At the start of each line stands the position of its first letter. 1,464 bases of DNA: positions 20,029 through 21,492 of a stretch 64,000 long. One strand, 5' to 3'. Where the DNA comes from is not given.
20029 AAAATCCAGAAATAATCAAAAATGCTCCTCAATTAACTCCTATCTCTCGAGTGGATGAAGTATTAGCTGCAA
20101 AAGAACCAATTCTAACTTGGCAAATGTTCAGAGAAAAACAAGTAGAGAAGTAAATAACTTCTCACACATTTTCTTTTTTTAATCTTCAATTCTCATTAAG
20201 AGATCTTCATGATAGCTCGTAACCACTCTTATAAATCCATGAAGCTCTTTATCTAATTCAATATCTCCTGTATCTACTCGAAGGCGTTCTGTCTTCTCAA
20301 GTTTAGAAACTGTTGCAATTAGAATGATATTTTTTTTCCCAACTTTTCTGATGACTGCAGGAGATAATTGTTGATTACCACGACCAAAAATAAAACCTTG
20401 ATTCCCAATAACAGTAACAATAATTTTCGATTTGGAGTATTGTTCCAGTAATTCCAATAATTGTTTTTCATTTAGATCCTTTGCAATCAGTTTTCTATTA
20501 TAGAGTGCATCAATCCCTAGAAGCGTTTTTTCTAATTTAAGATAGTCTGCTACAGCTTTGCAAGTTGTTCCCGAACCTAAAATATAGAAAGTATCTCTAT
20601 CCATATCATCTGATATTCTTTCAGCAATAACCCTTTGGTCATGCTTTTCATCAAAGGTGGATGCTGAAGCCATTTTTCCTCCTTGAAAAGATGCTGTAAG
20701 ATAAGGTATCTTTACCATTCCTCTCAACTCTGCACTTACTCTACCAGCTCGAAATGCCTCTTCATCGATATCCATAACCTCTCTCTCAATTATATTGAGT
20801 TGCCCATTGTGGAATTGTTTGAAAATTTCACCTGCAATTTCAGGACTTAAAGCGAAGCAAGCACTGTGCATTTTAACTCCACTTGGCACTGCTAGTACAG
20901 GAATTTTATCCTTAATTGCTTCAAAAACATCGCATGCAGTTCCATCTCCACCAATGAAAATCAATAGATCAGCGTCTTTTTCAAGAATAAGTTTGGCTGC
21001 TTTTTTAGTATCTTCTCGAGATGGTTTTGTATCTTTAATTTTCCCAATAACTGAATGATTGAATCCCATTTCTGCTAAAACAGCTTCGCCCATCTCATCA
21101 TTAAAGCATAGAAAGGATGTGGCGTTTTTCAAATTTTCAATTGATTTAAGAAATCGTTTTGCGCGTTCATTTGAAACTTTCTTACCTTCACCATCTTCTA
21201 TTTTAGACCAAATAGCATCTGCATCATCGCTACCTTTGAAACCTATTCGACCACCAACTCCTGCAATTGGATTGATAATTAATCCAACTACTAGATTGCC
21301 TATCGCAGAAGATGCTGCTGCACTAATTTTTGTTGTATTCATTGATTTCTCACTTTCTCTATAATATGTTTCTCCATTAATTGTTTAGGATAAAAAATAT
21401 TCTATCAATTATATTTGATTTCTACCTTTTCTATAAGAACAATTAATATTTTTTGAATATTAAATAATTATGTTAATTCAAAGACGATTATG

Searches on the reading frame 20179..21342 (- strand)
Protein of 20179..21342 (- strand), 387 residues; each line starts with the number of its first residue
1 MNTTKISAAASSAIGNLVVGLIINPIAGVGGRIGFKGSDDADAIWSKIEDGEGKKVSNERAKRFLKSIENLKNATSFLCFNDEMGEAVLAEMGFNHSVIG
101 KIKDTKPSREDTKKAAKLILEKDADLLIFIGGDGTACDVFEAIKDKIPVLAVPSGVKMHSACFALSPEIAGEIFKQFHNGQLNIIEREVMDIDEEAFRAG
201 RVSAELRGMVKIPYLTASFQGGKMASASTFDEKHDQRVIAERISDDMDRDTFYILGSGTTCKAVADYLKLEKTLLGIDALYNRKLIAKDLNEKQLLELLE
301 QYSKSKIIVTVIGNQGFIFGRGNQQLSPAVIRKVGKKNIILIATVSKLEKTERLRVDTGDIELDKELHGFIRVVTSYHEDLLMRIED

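Call 54: search_protein_families(library=pfam, proteins=[window:20179-21342:-], max_evalue=0.01)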
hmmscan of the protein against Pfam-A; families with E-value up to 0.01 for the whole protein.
window:20179-21342:- (387 aa): 3 families
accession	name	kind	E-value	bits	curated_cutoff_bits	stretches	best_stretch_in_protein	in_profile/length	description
PF01513.26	NAD_kinase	-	7.7e-22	78.4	25.5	1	19-180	1-128/130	ATP-NAD kinase N-terminal domain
PF20143.4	NAD_kinase_C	-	1.1e-15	57.9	23.7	1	251-383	4-124/126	ATP-NAD kinase C-terminal domain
PF00781.29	DAGK_cat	-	1.7e-06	28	23.6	1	102-156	35-91/125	Diacylglycerol kinase catalytic domain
